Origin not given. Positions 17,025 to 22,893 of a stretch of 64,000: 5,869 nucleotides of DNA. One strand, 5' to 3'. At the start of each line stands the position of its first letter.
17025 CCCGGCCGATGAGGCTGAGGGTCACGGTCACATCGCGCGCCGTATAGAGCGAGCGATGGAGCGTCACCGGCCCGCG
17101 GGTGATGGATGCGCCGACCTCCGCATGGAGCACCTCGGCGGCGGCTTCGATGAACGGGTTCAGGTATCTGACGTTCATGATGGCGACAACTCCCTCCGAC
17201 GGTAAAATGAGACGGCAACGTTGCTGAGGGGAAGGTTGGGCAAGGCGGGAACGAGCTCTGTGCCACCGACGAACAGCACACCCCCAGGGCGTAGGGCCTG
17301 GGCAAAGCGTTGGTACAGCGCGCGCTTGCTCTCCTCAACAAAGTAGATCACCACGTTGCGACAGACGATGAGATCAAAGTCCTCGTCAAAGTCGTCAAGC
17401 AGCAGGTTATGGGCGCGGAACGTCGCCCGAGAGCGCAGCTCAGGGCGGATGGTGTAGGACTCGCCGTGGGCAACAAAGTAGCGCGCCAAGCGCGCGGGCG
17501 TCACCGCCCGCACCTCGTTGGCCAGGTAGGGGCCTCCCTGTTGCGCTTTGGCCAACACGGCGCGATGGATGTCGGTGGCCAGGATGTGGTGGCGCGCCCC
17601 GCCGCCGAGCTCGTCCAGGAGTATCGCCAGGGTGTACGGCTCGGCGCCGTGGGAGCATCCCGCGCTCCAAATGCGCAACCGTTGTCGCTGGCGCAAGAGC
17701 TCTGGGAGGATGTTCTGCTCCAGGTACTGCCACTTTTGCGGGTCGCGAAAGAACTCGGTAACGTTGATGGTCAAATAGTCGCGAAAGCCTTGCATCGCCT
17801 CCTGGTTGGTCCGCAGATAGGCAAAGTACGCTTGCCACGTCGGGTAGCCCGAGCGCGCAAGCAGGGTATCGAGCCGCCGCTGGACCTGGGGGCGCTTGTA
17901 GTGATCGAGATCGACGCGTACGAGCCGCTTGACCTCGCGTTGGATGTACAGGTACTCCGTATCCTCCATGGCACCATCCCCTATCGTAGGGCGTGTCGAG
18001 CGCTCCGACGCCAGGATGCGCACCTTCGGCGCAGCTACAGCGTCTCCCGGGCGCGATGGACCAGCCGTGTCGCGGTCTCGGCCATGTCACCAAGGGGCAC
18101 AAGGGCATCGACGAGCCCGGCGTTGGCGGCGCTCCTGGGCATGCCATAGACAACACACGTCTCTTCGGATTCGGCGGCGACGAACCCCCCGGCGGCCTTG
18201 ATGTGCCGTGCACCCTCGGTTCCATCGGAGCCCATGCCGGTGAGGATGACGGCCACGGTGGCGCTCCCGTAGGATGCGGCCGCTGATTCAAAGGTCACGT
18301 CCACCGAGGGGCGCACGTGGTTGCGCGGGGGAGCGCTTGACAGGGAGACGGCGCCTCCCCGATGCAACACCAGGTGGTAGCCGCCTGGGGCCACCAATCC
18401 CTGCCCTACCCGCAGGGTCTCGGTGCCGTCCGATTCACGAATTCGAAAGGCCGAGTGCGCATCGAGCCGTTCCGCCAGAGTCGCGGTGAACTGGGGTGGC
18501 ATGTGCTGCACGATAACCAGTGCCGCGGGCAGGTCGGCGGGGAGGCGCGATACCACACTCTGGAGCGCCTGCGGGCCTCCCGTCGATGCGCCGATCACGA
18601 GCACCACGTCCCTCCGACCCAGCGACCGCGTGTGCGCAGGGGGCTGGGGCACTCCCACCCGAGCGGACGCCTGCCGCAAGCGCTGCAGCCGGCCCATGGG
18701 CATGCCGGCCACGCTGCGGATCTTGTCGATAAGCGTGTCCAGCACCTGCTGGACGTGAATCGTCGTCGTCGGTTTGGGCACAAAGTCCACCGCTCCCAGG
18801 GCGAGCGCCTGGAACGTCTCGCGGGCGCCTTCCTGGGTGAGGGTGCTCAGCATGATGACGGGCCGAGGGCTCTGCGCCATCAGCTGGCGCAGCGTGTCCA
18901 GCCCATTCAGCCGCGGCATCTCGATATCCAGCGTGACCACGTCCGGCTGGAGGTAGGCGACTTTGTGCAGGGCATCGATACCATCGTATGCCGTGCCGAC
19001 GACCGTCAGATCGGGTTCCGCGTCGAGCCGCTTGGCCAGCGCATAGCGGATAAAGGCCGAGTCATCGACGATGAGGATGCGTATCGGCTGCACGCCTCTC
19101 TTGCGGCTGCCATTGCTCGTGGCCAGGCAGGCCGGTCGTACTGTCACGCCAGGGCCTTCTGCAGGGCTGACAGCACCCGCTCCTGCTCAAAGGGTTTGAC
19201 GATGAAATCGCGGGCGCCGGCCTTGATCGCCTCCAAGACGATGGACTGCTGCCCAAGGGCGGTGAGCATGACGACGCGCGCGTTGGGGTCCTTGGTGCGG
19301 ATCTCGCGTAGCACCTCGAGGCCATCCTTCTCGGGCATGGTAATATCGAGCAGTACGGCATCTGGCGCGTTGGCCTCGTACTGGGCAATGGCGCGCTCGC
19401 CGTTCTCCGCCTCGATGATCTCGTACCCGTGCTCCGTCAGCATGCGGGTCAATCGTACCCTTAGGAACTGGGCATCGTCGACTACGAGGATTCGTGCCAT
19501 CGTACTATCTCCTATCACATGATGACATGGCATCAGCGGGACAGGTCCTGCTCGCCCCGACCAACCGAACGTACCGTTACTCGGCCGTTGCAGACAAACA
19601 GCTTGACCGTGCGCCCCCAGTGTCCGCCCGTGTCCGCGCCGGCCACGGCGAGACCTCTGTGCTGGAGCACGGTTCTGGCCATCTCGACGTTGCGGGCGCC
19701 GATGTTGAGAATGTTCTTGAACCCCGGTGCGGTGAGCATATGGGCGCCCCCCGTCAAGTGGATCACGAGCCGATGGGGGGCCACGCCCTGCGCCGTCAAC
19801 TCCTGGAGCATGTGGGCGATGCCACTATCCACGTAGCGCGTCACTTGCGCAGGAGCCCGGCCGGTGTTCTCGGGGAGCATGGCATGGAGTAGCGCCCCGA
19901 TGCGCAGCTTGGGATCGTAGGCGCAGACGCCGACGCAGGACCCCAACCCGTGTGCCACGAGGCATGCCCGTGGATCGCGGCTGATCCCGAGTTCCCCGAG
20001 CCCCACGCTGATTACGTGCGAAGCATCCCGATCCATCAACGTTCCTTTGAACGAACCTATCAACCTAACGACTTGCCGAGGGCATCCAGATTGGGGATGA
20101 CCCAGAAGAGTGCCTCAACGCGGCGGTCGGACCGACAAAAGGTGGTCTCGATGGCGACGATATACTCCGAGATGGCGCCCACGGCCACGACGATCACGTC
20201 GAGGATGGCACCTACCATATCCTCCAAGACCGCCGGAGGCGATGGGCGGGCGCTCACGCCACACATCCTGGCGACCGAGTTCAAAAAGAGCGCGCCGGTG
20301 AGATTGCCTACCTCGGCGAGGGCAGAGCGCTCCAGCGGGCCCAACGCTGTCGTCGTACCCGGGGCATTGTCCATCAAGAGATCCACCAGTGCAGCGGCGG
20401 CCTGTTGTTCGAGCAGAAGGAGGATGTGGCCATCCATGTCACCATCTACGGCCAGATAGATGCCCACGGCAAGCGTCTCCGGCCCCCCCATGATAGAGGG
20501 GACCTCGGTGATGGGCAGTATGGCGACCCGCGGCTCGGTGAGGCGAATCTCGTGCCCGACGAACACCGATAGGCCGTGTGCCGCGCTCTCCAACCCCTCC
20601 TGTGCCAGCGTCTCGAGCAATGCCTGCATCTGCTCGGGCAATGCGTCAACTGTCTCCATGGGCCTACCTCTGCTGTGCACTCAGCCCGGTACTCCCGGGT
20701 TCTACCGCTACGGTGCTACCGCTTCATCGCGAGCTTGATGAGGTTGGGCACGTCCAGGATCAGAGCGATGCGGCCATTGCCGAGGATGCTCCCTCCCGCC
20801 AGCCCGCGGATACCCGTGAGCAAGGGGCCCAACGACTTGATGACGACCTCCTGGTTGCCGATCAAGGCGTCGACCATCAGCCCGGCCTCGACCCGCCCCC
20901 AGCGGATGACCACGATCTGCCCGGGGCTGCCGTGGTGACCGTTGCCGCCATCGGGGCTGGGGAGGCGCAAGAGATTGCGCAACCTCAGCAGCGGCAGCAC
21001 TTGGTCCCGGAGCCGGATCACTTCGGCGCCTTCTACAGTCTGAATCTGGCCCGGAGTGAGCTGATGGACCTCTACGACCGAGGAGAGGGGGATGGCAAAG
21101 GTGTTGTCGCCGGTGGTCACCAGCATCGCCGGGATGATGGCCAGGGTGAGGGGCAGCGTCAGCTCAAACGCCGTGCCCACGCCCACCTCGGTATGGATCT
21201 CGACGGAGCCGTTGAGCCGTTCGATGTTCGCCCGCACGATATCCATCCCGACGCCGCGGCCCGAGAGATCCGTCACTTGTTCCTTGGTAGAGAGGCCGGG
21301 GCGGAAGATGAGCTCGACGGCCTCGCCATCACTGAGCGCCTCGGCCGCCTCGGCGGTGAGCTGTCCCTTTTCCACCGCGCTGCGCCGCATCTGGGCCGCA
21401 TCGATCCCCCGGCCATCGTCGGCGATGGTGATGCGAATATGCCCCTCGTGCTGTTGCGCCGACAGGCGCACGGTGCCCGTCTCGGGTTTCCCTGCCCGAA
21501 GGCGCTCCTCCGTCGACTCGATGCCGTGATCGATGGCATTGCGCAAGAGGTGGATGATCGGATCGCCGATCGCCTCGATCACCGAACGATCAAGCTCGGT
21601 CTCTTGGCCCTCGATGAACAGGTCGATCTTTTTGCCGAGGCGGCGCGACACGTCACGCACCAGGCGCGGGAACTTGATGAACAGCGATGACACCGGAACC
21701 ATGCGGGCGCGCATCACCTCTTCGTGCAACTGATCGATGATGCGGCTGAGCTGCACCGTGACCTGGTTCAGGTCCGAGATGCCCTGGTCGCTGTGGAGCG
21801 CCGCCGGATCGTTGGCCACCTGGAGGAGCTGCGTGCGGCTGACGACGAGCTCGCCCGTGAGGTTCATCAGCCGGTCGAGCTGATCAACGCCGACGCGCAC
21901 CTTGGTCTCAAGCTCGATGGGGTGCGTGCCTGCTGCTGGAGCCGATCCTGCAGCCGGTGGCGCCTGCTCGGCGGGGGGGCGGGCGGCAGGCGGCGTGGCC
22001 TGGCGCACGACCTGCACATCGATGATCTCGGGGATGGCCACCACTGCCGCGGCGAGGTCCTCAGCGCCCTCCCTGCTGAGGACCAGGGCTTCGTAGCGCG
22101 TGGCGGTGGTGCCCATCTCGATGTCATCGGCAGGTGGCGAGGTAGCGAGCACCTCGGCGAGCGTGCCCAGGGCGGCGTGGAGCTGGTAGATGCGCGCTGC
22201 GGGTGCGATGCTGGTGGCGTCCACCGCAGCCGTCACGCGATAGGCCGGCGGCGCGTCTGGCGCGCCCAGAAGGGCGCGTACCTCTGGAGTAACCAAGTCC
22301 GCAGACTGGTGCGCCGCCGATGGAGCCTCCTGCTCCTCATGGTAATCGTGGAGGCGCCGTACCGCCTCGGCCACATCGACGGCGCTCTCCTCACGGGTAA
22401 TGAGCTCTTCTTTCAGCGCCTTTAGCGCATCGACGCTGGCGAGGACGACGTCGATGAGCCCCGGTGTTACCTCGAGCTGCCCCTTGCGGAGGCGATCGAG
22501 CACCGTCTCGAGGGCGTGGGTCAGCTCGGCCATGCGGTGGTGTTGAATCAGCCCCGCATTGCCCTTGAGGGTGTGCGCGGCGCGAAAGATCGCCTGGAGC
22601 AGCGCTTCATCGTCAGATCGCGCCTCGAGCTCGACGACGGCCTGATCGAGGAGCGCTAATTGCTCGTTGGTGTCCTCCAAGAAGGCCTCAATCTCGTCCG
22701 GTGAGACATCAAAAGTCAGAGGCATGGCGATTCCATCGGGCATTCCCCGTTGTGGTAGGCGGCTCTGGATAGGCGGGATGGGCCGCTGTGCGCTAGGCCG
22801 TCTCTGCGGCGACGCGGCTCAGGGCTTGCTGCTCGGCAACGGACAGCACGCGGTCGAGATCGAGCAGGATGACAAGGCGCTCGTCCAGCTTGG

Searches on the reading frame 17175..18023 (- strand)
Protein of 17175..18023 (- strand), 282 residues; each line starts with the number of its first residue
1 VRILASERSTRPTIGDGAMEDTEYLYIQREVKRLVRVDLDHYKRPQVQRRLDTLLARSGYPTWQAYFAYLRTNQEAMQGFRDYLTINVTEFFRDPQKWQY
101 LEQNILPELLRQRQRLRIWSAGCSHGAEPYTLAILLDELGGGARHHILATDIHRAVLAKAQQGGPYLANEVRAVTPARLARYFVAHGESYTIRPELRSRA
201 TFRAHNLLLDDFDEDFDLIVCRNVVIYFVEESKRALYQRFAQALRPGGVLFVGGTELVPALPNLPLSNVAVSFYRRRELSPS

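Call 22: search_protein_families(library=pfam, proteins=[window:17175-18023:-], max_evalue=0.001)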
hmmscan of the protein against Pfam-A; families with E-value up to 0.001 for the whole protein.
window:17175-18023:- (282 aa): 5 families
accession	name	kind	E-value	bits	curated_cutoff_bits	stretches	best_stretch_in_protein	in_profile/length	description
PF01739.24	CheR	-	2.8e-54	184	27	1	87-261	1-182/195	CheR methyltransferase, SAM binding domain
PF03705.20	CheR_N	-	1.6e-11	44.2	27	1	23-73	2-52/53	CheR methyltransferase, all-alpha domain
PF08242.18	Methyltransf_12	-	5.1e-08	34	30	1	190-250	64-98/98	Methyltransferase domain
PF13649.12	Methyltransf_25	-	4.6e-06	27.7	27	1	199-248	47-97/97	Methyltransferase domain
PF08241.18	Methyltransf_11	-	1.4e-05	26.1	21.2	1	213-252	58-95/95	Methyltransferase domain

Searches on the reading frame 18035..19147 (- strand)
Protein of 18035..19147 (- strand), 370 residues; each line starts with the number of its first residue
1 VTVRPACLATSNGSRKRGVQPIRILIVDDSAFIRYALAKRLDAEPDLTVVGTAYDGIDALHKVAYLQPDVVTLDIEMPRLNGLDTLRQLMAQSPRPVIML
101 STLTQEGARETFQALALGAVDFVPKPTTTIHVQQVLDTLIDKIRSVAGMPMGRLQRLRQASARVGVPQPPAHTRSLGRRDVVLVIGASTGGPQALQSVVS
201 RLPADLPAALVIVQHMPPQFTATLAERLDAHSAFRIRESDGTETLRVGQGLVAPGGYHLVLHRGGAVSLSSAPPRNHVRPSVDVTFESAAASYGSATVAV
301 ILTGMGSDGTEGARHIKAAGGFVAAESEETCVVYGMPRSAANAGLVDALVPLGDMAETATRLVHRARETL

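Call 22: search_protein_families(library=pfam, proteins=[window:18035-19147:-], max_evalue=0.001)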
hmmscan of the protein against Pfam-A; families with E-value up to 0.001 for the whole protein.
window:18035-19147:- (370 aa): 2 families
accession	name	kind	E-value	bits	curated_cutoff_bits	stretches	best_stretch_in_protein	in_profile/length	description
PF01339.22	CheB_methylest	-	7.3e-65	218.4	24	1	184-357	2-172/174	CheB methylesterase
PF00072.30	Response_reg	-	2.8e-21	76.2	30.2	1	24-133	1-107/111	Response regulator receiver domain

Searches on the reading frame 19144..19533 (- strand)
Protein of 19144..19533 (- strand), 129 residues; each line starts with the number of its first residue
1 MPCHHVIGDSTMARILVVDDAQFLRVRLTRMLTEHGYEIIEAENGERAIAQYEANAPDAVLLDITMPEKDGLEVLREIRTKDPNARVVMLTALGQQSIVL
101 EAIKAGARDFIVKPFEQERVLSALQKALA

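Call 22: search_protein_families(library=pfam, proteins=[window:19144-19533:-], max_evalue=0.001)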
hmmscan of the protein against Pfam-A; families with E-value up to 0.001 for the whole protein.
window:19144-19533:- (129 aa): 1 family
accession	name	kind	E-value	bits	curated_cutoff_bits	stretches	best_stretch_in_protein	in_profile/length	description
PF00072.30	Response_reg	-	4.2e-32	111.1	30.2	1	15-124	1-110/111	Response regulator receiver domain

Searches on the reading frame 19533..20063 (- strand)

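Call 22: search_protein_families(library=pfam, proteins=[window:19533-20063:-], max_evalue=0.001)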
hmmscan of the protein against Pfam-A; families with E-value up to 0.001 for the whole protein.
window:19533-20063:- (176 aa): 1 family
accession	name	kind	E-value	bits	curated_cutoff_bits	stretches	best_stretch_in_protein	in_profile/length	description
PF03975.18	CheD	-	1.9e-26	92.8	25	1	62-165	1-107/108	CheD chemotactic sensory transduction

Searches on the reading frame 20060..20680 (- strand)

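Call 22: search_protein_families(library=pfam, proteins=[window:20060-20680:-], max_evalue=0.001)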
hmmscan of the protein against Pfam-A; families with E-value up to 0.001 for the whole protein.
window:20060-20680:- (206 aa): 0 families

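Call 70: search_protein_families(library=ncbifam, proteins=[window:20060-20677:-], max_evalue=0.1)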
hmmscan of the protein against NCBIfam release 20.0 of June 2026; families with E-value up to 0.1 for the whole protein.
window:20060-20677:- (205 aa): 4 families
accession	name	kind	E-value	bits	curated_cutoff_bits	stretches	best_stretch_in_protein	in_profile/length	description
NF041093.1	CheC_Thtogales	equivalog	5.6e-29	101.5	250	1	16-202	6-194/201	CheY-P phosphatase CheC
NF005995.1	PRK08119.1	equivalog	4e-06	26.5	218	1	28-149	49-168/376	flagellar motor switch phosphatase FliY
NF041094.1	CheX_Thtogales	equivalog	3e-05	23.9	280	1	71-153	42-121/152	CheY-P phosphatase CheX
NF005275.1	PRK06782.1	equivalog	0.0036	16.1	681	1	24-138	18-130/516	flagellar motor switch protein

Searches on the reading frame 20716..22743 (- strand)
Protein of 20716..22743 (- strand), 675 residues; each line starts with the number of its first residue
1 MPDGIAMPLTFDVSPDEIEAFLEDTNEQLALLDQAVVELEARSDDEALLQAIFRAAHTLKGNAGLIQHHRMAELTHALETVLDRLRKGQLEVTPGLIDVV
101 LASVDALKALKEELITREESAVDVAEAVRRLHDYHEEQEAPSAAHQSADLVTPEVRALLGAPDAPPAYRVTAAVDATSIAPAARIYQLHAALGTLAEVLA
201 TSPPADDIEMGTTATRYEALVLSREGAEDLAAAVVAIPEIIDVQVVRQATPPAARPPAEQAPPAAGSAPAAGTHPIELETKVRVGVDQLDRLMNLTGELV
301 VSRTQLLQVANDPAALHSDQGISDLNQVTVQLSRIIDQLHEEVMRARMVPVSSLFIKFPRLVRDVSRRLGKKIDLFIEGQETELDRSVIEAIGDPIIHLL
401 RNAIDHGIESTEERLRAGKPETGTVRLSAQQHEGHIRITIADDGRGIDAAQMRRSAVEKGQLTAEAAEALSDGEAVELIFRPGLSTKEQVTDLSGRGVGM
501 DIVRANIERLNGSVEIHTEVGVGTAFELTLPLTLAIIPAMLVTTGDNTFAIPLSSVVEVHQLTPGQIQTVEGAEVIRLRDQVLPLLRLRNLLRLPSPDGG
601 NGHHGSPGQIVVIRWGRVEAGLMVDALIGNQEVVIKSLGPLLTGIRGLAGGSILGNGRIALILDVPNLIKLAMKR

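Call 22: search_protein_families(library=pfam, proteins=[window:20716-22743:-], max_evalue=0.001)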
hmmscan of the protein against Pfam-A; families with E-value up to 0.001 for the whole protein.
window:20716-22743:- (675 aa): 5 families
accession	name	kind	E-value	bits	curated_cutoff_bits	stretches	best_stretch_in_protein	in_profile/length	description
PF01584.24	CheW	-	1.5e-27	96.3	23.5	1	539-670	2-135/138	CheW-like domain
PF02518.31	HATPase_c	-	9.7e-19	68.3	26.4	1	396-533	6-110/111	Histidine kinase-, DNA gyrase B-, and HSP90-like ATPase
PF01627.28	Hpt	-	1.5e-15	57.6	24.6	1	18-109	3-83/84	Hpt domain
PF02895.20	H-kinase_dim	-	5.8e-15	56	23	1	282-345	4-67/68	Signal transducing histidine kinase, homodimeric domain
PF07194.16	P2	-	1.9e-09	37.9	23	1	167-245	1-79/81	P2 response regulator binding domain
